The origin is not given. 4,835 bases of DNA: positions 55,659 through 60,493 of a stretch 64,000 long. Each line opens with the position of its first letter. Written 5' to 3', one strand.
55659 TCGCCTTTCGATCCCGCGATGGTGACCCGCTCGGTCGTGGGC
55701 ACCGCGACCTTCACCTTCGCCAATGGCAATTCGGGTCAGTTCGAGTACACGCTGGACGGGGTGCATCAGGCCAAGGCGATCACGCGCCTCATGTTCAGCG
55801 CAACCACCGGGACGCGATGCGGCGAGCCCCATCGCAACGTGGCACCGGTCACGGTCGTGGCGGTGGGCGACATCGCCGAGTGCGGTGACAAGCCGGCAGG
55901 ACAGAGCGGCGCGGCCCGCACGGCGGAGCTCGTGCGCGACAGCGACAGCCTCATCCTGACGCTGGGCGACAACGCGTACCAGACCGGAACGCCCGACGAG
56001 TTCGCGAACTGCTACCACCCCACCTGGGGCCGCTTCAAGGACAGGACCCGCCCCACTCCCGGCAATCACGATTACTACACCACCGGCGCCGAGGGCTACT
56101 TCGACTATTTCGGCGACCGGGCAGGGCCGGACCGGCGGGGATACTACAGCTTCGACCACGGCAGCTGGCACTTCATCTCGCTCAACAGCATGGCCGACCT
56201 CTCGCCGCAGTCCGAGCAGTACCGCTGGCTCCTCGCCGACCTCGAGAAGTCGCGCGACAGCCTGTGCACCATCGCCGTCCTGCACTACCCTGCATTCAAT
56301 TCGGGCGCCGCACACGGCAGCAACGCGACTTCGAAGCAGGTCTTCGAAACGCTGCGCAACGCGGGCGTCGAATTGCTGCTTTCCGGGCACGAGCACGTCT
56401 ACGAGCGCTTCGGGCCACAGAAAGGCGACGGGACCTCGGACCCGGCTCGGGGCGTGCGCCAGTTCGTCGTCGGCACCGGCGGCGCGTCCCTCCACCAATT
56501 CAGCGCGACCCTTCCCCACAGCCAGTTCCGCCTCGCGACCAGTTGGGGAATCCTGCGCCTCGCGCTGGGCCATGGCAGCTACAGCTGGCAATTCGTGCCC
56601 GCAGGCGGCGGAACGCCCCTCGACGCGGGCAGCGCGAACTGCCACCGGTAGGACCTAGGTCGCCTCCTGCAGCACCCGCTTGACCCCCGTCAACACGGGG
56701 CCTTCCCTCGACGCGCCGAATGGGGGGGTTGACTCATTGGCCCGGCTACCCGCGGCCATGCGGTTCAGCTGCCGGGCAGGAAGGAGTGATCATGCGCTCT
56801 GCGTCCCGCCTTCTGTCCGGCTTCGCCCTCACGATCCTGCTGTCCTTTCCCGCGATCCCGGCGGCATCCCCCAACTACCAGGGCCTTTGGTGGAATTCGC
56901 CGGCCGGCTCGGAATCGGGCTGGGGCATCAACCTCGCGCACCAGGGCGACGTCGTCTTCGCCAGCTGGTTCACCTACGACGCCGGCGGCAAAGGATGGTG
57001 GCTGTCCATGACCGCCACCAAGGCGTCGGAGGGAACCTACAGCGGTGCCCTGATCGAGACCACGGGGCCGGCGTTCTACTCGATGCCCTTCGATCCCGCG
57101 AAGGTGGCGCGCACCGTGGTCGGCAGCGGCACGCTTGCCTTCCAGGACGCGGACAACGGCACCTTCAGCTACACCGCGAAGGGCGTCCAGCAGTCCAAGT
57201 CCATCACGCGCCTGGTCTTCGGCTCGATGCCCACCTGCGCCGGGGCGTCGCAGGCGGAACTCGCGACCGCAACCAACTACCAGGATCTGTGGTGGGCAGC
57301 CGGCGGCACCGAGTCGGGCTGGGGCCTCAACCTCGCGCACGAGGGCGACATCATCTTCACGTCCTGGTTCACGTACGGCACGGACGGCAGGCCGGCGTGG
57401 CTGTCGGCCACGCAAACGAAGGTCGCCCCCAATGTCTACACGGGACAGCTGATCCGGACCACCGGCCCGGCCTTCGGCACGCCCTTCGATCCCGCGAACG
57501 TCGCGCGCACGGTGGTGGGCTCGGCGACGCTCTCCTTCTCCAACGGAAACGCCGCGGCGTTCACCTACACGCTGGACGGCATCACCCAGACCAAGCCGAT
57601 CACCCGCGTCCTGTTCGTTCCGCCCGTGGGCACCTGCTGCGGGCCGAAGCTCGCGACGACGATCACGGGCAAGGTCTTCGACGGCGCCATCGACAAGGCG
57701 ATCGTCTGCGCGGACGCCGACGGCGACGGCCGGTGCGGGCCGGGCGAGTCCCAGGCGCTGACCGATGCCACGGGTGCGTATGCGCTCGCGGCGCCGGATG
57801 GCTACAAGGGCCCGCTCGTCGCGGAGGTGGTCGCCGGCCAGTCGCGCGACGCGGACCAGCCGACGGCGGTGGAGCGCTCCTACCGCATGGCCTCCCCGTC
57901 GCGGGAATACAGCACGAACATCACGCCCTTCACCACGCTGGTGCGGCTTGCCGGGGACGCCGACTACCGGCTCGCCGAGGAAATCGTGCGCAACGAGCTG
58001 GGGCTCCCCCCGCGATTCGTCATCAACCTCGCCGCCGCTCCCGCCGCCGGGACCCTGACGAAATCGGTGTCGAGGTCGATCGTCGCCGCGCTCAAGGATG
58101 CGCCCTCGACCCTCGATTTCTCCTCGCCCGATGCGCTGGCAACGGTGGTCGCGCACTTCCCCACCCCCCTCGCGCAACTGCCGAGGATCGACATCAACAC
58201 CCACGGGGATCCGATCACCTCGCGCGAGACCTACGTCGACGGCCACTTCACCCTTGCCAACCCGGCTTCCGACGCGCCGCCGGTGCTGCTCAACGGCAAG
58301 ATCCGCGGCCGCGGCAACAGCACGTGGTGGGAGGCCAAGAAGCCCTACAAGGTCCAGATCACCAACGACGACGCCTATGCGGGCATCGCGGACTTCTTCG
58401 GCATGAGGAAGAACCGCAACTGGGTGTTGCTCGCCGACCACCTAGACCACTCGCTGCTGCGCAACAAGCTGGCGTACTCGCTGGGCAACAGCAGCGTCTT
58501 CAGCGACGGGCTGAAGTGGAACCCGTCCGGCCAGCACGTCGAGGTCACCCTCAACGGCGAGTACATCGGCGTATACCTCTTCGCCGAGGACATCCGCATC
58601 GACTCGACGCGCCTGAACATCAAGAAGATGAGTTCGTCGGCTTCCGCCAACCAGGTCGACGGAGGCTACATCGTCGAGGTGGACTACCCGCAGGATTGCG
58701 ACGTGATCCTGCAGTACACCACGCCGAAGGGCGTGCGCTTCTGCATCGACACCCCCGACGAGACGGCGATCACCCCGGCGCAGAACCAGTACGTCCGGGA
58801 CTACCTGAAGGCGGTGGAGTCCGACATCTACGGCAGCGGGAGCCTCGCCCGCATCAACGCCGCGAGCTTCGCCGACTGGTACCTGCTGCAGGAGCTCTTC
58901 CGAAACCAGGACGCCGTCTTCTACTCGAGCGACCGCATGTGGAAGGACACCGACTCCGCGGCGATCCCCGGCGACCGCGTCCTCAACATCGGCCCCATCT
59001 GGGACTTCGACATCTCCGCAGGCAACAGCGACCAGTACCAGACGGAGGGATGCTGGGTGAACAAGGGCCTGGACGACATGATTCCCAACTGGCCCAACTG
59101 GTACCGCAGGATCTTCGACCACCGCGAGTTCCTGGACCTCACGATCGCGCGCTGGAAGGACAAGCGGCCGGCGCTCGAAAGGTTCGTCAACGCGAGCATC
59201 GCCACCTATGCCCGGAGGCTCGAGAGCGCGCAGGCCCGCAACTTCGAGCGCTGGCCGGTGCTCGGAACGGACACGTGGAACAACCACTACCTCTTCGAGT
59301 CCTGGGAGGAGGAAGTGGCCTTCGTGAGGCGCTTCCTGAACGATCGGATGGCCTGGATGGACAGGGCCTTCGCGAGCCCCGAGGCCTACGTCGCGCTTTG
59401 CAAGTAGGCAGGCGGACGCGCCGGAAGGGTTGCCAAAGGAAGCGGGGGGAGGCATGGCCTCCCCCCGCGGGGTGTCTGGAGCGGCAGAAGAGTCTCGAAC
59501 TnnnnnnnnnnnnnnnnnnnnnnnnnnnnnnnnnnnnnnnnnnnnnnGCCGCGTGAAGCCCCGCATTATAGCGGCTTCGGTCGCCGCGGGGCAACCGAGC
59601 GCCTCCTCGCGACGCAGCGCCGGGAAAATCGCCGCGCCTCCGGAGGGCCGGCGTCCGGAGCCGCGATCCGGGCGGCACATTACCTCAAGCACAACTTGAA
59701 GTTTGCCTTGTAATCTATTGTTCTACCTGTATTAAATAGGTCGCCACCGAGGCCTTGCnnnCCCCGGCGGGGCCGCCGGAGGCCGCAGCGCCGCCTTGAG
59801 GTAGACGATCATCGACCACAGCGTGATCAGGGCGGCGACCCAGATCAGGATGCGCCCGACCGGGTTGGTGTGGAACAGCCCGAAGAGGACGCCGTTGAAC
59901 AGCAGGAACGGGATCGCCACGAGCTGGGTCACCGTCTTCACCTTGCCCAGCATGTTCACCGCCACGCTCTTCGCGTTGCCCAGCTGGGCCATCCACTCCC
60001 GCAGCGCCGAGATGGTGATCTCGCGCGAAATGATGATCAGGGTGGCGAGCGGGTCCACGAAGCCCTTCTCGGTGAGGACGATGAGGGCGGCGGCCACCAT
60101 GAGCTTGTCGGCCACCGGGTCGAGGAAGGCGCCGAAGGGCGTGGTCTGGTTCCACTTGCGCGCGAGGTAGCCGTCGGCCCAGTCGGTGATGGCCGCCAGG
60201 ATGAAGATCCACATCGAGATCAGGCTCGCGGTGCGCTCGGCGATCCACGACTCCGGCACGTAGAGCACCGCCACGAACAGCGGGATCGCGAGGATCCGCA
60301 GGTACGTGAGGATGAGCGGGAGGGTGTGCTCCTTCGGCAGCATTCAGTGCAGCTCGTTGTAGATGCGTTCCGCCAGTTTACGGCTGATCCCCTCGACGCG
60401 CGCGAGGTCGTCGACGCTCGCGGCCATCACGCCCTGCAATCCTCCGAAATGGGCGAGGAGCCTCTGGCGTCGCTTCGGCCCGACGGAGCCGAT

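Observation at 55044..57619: Unassigned ~116-136 aa domain present four times (2 + 2) across two genes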

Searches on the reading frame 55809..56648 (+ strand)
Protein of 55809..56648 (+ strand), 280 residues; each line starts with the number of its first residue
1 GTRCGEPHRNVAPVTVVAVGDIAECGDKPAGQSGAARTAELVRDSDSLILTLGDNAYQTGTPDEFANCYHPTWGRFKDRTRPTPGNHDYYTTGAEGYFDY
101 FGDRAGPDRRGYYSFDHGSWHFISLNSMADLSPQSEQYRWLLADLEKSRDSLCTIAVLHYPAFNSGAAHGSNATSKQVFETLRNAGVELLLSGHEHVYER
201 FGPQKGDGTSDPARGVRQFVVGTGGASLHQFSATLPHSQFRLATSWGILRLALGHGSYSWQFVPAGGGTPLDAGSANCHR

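Call 55: search_solved_structures(query=window:55809-56648:+, max_evalue=0.01)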
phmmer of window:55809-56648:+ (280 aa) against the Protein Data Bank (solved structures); distinct sequences matched with E-value up to 0.01: 13.
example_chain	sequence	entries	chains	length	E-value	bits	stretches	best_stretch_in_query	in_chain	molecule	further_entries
6gja_A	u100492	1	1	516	5.3e-14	55.6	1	66-226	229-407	Purple acid phosphatase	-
6git_A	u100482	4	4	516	6e-14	55.4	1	85-226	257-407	Purple acid phosphatase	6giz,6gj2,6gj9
1xzw_A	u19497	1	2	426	3.6e-10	43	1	46-201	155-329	purple acid phosphatase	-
2qfp_A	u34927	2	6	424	4.3e-07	32.9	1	16-201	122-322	Purple acid phosphatase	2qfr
4dhl_A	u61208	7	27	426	4.5e-07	32.8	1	16-201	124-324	Purple acid phosphatase | Fe(3+)-Zn(2+) purple acid phosphatase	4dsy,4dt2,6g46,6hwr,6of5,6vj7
6hwr_D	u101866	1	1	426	4.5e-07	32.8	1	16-201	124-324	Fe(3+)-Zn(2+) purple acid phosphatase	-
8brn_A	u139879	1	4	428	4.6e-07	32.8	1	16-201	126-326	Fe(3+)-Zn(2+) purple acid phosphatase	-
1kbp_A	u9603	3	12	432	5e-07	32.7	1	16-201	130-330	PURPLE ACID PHOSPHATASE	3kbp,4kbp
6ofd_A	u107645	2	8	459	5.4e-07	32.6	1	16-201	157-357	Fe(3+)-Zn(2+) purple acid phosphatase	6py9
1war_A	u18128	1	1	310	6.2e-05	25.8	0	134-208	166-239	HUMAN PURPLE ACID PHOSPHATASE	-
2bq8_X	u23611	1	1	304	6.3e-05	25.8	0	134-208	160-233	TARTRATE-RESISTANT ACID PHOSPHATASE TYPE 5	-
1qfc_A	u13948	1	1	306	0.0012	21.6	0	129-208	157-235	PROTEIN (PURPLE ACID PHOSPHATASE)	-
1qhw_A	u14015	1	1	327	0.0013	21.5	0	129-208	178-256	PROTEIN (PURPLE ACID PHOSPHATASE)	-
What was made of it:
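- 54960..56651 (+): Gene 1: signal peptide, didomain, then a purple-acid-phosphatase-like metallophosphoesterase (563 aa). The start is uncertain, either 54960 or 54933. The closest PDB sequences are purple acid phosphatases, 6gja at E 5e-14 (call 55).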

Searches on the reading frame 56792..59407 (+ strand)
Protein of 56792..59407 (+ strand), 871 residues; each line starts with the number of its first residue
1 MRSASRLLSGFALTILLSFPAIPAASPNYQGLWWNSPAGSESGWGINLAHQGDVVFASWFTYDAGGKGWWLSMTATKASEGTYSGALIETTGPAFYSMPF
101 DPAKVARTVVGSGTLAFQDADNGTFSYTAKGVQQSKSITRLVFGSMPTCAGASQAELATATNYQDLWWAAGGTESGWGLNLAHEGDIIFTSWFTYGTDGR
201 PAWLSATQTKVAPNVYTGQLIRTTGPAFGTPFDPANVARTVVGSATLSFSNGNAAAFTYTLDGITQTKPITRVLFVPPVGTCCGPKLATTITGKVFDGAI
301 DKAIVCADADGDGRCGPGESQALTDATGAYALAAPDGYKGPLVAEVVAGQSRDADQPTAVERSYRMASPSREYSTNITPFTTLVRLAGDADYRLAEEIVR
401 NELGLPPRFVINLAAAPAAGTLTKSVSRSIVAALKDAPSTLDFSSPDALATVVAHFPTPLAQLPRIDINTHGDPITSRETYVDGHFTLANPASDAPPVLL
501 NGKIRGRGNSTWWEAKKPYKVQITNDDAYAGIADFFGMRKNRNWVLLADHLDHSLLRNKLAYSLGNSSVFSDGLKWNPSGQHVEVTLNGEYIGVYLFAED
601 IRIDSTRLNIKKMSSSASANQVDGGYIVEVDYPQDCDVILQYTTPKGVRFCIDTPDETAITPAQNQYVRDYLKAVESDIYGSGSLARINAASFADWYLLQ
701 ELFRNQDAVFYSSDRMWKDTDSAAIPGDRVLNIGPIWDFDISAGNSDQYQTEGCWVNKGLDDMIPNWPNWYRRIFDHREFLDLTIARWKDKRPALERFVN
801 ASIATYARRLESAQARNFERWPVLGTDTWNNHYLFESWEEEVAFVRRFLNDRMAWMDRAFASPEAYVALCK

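Call 3: search_protein_families(library=pfam, proteins=[window:56792-59407:+], max_evalue=1)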
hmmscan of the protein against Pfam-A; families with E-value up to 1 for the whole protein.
window:56792-59407:+ (871 aa): 1 family
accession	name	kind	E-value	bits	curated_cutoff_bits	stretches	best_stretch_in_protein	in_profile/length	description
PF08757.17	CotH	-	3.7e-36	125.7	23.8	1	504-856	1-322/322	CotH kinase protein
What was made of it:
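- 56792..59407 (+): Gene 2: signal peptide, didomain, a ~230-aa unassigned region, then a CotH domain (871 aa). Pfam CotH PF08757 matches aa 504-856 with E 3.7e-36 (call 3).
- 58301..59359 (+): Gene 2 CotH domain. Call 3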

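Call 4: search_protein_families(library=ncbifam, proteins=[window:56792-59407:+], max_evalue=1)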
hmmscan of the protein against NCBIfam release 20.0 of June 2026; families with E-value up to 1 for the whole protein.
window:56792-59407:+ (871 aa): 1 family
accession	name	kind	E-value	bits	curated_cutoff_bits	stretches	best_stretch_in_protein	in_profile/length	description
TIGR03481.1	HpnM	hypoth_equivalog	0.13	11.5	160.1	0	789-819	86-116/200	hopanoid biosynthesis associated membrane protein HpnM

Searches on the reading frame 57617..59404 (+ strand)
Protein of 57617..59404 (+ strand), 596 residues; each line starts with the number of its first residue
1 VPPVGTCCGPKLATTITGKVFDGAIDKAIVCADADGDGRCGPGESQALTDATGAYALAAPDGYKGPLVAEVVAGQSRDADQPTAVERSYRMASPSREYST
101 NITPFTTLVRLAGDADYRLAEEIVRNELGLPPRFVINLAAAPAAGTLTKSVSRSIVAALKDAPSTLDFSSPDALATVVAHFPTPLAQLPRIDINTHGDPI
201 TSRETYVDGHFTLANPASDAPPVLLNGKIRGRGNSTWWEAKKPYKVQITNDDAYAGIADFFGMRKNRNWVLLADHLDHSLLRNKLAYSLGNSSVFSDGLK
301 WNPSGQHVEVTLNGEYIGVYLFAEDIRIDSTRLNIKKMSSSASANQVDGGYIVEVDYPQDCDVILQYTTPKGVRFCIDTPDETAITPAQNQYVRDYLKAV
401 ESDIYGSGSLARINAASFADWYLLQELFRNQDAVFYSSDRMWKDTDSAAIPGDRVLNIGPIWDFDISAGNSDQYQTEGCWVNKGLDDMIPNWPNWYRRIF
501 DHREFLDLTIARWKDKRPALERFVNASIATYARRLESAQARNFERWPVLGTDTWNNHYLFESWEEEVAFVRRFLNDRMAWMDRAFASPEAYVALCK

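Call 56: search_solved_structures(query=window:57617-59404:+, max_evalue=0.01)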
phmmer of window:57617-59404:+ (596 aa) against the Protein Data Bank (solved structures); distinct sequences matched with E-value up to 0.01: 0.

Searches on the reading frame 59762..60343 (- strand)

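Call 54: search_protein_families(library=pfam, proteins=[window:59762-60343:-], max_evalue=0.00001)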
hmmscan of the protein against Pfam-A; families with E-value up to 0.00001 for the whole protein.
window:59762-60343:- (194 aa): 1 family
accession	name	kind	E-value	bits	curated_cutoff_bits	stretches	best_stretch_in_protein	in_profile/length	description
PF01066.26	CDP-OH_P_transf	-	7.8e-39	133.9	22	1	7-176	2-152/152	CDP-alcohol phosphatidyltransferase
